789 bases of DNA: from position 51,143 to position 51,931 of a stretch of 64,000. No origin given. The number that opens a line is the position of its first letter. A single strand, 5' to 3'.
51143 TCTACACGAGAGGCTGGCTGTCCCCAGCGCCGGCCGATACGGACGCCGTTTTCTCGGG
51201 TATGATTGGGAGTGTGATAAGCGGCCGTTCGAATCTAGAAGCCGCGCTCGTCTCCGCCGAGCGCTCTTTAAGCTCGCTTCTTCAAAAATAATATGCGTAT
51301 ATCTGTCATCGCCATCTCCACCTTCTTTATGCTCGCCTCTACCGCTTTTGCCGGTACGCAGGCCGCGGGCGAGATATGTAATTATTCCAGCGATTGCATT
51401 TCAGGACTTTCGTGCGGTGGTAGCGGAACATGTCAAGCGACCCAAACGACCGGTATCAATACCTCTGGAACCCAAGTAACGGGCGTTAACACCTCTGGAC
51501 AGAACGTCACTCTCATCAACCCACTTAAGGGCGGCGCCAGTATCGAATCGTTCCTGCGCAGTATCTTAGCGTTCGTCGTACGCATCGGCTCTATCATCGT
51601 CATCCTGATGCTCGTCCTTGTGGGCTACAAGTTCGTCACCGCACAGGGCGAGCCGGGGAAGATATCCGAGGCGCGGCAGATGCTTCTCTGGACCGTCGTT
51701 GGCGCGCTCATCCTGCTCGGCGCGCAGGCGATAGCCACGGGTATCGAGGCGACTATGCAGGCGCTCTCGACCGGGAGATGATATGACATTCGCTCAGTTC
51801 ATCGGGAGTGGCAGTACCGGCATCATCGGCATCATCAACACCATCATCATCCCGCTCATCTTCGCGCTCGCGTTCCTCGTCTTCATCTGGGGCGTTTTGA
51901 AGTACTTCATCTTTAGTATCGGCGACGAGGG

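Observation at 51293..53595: Operon ending in six tandem, diverged paralogs of a small two-helix membrane protein (candidate VirB2/TrbC-like pilin array)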

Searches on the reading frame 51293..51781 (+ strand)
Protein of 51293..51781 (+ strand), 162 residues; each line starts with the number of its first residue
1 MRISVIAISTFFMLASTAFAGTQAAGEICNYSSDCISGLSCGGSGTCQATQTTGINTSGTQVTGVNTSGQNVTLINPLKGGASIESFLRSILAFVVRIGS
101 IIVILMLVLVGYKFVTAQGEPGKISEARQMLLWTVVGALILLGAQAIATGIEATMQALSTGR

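Call 3: search_protein_families(library=pfam, proteins=[window:51293-51781:+], max_evalue=1)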
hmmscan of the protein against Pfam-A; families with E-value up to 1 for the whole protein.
window:51293-51781:+ (162 aa): 5 families
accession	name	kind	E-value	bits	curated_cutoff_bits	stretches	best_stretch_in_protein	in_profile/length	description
PF04956.18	TrbC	-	4e-07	30.6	27.9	1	81-151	34-98/98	TrbC/VIRB2 pilin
PF18895.5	T4SS_pilin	-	1.7e-06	28.4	26.6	1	82-149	3-69/71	Type IV secretion system pilin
PF02790.20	COX2_TM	-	0.058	14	22.8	1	85-142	20-79/88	Cytochrome C oxidase subunit II, transmembrane domain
PF21481.3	DIKK1-2-4_C-subdom1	-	0.073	13.6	27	1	26-41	2-17/30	Dickkopf-related protein 1/2/4, C-terminal subdomain 1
PF20556.3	DUF6768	-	0.83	9.8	27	1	91-158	42-102/123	Family of unknown function (DUF6768)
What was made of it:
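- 51293..51781 (+): P1: the TrbC/VirB2-like outlier pilin (162 aa). It has a signal peptide, a 4-Cys motif (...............), a 10-aa tandem repeat, the TLINPL motif and then a two-helix core. PF04956 30.6 bits (cut-off 27.9) and PF18895 28.4 bits (call 3).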

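Call 4: search_protein_families(library=ncbifam, proteins=[window:51293-51781:+], max_evalue=1)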
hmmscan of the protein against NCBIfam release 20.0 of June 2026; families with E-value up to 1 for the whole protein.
window:51293-51781:+ (162 aa): 3 families
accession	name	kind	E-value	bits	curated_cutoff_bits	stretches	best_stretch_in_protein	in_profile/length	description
NF045849.1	ICE_MMCAP2_0565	equivalog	0.00075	19.1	40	1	82-154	7-79/80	Mbov_0395 family pilin-like conjugal transfer protein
NF040872.1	MFS_HP1165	exception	0.033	13.3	700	1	40-136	105-200/385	HP1165 family MFS efflux transporter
TIGR02866.1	CoxB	equivalog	0.13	11.7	147.7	1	92-147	16-74/202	cytochrome c oxidase subunit II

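Call 64: search_protein_families(library=phrogs, proteins=[window:51293-51778:+], max_evalue=0.01)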
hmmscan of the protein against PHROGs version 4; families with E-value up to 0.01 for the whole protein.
window:51293-51778:+ (162 aa): 0 families

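Call 65: search_protein_families(library=padloc, proteins=[window:51293-51778:+], max_evalue=0.01)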
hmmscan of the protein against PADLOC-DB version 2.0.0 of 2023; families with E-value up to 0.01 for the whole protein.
window:51293-51778:+ (162 aa): 0 families

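Call 71: search_solved_structures(query=window:51293-51778:+, max_evalue=10, show_alignments=2)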
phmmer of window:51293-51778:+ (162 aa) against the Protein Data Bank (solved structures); distinct sequences matched with E-value up to 10: 14.
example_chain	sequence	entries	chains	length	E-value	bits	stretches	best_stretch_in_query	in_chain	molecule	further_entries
6nk9_A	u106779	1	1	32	0.066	16.4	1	24-49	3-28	Aca Toxin 1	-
6bpm_C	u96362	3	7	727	0.6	13.3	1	23-76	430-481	Catecholate siderophore receptor Fiu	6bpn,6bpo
1h9h_I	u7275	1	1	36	0.92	12.7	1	29-49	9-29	TRYPSIN INHIBITOR II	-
1w7z_A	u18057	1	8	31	1.3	12.1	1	29-48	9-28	TRYPSIN INHIBITOR II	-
2let_A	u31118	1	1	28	1.9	11.7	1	29-47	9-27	TRYPSIN INHIBITOR II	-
2eti_A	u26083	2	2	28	1.9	11.7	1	29-47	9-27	TRYPSIN INHIBITOR II | Trypsin inhibitor 2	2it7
7nam_B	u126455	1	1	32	2.2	11.4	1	28-47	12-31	Trypsin inhibitor 2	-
2c4b_A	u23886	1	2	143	2.4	11.3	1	7-47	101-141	BARNASE MCOEETI FUSION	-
3s8v_X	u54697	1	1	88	2.7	11.2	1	21-42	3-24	Dickkopf-related protein 1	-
6msl_C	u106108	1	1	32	2.8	11.1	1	26-47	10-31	Cystine Knot Protein 2.5D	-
1mcv_I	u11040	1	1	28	3.3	10.9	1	29-47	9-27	HEI-TOE I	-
2m7t_A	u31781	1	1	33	3.7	10.7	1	26-47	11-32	Cystine Knot Protein 2.5D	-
6mm4_A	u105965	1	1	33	4.2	10.5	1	28-47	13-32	Engineered Cystine Knot Protein 2.5F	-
6msu_C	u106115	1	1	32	4.8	10.4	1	28-47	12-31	Engineered EETI-II 2.5F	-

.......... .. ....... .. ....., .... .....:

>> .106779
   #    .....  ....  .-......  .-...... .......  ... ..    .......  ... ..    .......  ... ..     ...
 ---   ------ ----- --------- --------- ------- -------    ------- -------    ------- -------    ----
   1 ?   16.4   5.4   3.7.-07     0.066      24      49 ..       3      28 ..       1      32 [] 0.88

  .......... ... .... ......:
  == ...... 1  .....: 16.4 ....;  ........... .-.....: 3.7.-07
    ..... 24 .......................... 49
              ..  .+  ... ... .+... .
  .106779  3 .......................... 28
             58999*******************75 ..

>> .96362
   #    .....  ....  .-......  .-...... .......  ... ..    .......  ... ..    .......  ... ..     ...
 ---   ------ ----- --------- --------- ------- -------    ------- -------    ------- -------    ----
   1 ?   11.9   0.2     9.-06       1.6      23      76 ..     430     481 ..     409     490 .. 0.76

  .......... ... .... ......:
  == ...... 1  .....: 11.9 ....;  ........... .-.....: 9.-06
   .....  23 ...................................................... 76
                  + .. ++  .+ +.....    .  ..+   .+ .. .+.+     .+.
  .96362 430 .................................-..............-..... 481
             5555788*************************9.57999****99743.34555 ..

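Call 73: search_protein_representatives(alignment_id=A1)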
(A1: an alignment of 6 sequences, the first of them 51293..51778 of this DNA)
Query: 6 sequences, 125 profile positions. Proteins with E-value up to 0.001 (for the whole library): 18611; up to 1e-10: 5023; up to 1e-30: 50. The best 150 are listed.
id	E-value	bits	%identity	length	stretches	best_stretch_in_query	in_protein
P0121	1.7e-49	183.4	-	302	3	19-117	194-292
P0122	5.8e-48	178.4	-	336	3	36-119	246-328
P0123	3.9e-44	166.1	-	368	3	29-117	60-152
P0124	5.1e-41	156.0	-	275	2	31-120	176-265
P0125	2.2e-40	153.9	-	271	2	47-121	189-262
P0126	3.9e-40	153.1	-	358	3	10-115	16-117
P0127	9.8e-40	151.9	-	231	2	28-117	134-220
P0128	2.1e-39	150.8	-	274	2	35-119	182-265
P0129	4.1e-39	149.9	-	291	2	26-118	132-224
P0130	7.3e-39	149.0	-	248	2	30-118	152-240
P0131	7.7e-39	149.0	-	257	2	21-117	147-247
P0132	7.9e-38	145.7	-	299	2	42-120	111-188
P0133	1.7e-37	144.6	-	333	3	44-118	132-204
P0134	4.0e-37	143.4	-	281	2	17-115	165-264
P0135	5.2e-37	143.1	-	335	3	52-119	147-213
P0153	8.7e-33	129.4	-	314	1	19-118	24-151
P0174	1.6e-30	122.1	-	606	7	29-113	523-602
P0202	3.3e-29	117.9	-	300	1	24-119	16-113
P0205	3.9e-29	117.6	-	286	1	23-120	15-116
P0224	1.3e-28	115.9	-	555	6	49-114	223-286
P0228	1.6e-28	115.6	-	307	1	24-118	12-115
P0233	2.4e-28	115.1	-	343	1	22-118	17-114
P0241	5.0e-28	114.0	-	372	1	35-119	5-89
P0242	5.5e-28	113.9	-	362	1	21-121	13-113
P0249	8.5e-28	113.3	-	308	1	14-120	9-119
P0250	8.7e-28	113.3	-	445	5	46-120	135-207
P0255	1.7e-27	112.3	-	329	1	30-118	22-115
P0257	2.2e-27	111.9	-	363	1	36-118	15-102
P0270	4.1e-27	111.1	-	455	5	46-112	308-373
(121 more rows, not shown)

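Call 75: list_cluster_members(proteins=[P0121, P0122, P0123, P0126, P0174, P0224, P0250, P0270])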
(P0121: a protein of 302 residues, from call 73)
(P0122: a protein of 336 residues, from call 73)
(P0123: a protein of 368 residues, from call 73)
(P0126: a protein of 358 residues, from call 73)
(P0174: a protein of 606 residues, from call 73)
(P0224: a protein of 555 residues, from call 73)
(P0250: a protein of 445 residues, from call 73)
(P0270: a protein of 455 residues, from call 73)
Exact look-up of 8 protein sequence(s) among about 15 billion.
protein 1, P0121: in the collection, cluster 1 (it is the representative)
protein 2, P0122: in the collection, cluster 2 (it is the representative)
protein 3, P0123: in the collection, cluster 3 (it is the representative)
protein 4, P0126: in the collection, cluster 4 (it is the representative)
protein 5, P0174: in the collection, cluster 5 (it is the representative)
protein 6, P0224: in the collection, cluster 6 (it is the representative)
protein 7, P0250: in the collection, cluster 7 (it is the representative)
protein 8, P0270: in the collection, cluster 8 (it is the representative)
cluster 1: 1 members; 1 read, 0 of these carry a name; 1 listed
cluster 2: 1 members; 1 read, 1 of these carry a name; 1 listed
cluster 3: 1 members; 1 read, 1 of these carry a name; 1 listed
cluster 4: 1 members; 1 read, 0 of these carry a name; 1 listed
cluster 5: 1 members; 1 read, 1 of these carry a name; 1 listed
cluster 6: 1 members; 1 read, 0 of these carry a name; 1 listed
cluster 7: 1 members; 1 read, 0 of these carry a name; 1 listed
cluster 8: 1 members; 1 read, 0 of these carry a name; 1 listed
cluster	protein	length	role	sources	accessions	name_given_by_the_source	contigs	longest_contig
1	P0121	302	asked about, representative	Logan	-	-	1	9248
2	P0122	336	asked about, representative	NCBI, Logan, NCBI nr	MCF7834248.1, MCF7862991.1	MAG: pilin [Candidatus Pacebacteria bacterium] | pilin [Candidatus Paceibacterota bacterium]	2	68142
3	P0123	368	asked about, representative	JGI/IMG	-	uncharacterized protein with PQ loop repeat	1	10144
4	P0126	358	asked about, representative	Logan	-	-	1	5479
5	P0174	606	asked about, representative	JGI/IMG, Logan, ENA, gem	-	hypothetical protein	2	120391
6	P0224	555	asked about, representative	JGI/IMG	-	-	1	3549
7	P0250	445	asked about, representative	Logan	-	-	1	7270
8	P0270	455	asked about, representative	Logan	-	-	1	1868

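Call 77: find_encoding_contigs(protein=P0174, flank=10000, max_places=2)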
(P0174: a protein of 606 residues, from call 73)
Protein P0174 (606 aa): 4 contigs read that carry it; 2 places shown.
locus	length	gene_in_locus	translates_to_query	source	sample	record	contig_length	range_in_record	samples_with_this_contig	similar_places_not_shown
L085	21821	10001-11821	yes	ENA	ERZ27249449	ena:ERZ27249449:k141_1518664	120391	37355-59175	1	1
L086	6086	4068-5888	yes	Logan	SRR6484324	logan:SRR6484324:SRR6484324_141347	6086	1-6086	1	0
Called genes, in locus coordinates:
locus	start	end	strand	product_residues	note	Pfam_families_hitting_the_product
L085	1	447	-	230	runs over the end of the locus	-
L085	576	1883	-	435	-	PF00753:Lactamase_B, PF23023:Anti-Pycsar_Apyc1, PF12706:Lactamase_B_2 (weak), PF07521:RMMBL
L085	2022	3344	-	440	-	PF23459:S1_RRP5 (faint), PF00575:S1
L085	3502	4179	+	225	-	PF13483:Lactamase_B_3, PF12706:Lactamase_B_2 (weak)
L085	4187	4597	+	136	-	-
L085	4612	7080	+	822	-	PF00521:DNA_topoisoIV, PF03989:DNA_gyraseA_C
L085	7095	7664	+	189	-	PF03848:TehB (weak), PF13489:Methyltransf_23, PF01209:Ubie_methyltran, PF01728:FtsJ (weak), PF13847:Methyltransf_31, PF08241:Methyltransf_11, PF08242:Methyltransf_12, PF13649:Methyltransf_25, +2 more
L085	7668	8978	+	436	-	PF01547:SBP_bac_1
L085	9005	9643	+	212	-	PF18895:T4SS_pilin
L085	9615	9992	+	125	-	PF18895:T4SS_pilin (weak)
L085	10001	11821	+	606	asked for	PF18895:T4SS_pilin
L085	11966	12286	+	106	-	PF18895:T4SS_pilin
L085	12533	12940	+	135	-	PF18895:T4SS_pilin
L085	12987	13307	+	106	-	PF18895:T4SS_pilin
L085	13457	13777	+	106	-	PF18895:T4SS_pilin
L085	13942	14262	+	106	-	PF18895:T4SS_pilin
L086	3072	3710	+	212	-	PF18895:T4SS_pilin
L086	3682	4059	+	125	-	PF18895:T4SS_pilin (weak)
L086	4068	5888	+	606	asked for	PF18895:T4SS_pilin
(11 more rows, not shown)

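Call 78: find_encoding_contigs(protein=P0122, flank=10000, max_places=1)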
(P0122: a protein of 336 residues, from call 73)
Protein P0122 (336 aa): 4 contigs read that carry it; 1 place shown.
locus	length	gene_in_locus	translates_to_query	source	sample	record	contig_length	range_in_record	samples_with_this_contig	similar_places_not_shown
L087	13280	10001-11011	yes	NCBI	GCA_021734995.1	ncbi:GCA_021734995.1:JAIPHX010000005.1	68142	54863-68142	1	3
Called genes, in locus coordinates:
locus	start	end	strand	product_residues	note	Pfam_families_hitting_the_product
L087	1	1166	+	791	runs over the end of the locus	PF03477:ATP-cone, PF17975:RNR_Alpha (weak), PF21995:RNR-II_ins_dom (weak), PF02867:Ribonuc_red_lgC (faint)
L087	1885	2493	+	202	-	PF01832:Glucosaminidase (faint)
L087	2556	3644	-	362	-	PF00575:S1 (weak), PF21543:CvfB_2nd (faint), PF23459:S1_RRP5 (faint), PF21710:Spt6_S1 (faint), PF00575:S1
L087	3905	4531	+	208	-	PF13483:Lactamase_B_3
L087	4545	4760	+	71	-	-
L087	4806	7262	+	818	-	PF00521:DNA_topoisoIV, PF03989:DNA_gyraseA_C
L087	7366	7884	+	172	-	PF01209:Ubie_methyltran, PF02475:TRM5-TYW2_MTfase (weak), PF13489:Methyltransf_23 (weak), PF05175:MTS, PF13847:Methyltransf_31, PF08241:Methyltransf_11, PF08242:Methyltransf_12, PF13649:Methyltransf_25, +1 more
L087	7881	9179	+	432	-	PF01547:SBP_bac_1, PF13416:SBP_bac_8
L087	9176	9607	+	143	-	-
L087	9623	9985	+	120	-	PF18895:T4SS_pilin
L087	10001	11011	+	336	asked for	PF18303:Saf_2TM (faint), PF18895:T4SS_pilin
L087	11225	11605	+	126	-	PF18895:T4SS_pilin (weak)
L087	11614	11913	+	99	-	PF18895:T4SS_pilin (weak)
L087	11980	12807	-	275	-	-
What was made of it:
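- Adjacency to the SBP may therefore partly reflect general conservation of gene order (calls 77, 78).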

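Call 79: find_encoding_contigs(protein=P0123, flank=10000, max_places=1)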
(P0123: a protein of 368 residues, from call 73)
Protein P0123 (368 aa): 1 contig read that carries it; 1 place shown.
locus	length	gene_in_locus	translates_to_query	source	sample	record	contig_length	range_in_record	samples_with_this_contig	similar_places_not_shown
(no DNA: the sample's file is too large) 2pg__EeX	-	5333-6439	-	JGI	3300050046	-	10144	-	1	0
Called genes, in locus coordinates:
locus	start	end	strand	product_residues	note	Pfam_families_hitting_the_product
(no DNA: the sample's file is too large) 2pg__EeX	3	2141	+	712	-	?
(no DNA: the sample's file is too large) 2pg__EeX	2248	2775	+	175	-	PF01135:PCMT, PF01209:Ubie_methyltran, PF01728:FtsJ (weak), PF05175:MTS, PF13847:Methyltransf_31, PF08241:Methyltransf_11, PF08242:Methyltransf_12, PF13649:Methyltransf_25, +3 more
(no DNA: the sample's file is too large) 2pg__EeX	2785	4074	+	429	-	PF01547:SBP_bac_1, PF13416:SBP_bac_8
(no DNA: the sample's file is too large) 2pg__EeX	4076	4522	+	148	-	PF18895:T4SS_pilin (weak)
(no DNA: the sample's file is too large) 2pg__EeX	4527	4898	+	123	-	PF18895:T4SS_pilin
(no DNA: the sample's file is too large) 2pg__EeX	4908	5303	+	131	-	PF18895:T4SS_pilin (weak)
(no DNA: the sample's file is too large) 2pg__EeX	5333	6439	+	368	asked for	PF18895:T4SS_pilin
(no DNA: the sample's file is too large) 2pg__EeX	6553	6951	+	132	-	PF18895:T4SS_pilin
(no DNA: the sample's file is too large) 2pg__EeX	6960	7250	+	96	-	PF18895:T4SS_pilin (weak)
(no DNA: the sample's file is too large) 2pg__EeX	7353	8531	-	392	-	-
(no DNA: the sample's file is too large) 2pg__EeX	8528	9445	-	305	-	-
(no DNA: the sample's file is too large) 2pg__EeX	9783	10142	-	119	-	?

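Call 86: search_protein_families(library=pfam, alignment_id=A5, max_evalue=0.01)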
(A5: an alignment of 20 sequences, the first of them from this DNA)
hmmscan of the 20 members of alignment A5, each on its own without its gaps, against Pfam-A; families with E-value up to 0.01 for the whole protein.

A. member 1, seq(162 aa): 2 families
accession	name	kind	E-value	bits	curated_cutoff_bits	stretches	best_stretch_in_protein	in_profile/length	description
PF04956.18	TrbC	-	4e-07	30.6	27.9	1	81-151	34-98/98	TrbC/VIRB2 pilin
PF18895.5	T4SS_pilin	-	1.7e-06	28.4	26.6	1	82-149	3-69/71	Type IV secretion system pilin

B. families by the number of members that match (of 20 scanned): 8 families
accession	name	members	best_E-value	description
PF18895.5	T4SS_pilin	20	2e-09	Type IV secretion system pilin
PF04956.18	TrbC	16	4e-07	TrbC/VIRB2 pilin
PF02790.20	COX2_TM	6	0.0017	Cytochrome C oxidase subunit II, transmembrane domain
PF19607.4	DUF6112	3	0.00046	Family of unknown function (DUF6112)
PF04515.18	Choline_transpo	1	0.0054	Plasma-membrane choline transporter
PF04290.18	DctQ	1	0.0073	Tripartite ATP-independent periplasmic transporters, DctQ component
PF06687.17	SUR7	1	0.0091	SUR7/PalI family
PF09925.14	DUF2157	1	0.0098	Predicted membrane protein (DUF2157)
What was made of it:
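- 51293..51781 (+): Of 20 orthologues, 20 hit PF18895 and 16 hit PF04956 (call 86).
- On Pfam PF18895 T4SS_pilin: All 20 P1 orthologues match (call 86).
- On TrbC/VirB2 pilin (PF04956): Sixteen of 20 P1 orthologues hit at E<=0.01 (call 86).
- Of 20 P1 orthologues, 20 hit PF18895 and 16 hit PF04956 (call 86). P1 and 16 of its 20 orthologues hit TrbC/VirB2 itself (call 86).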
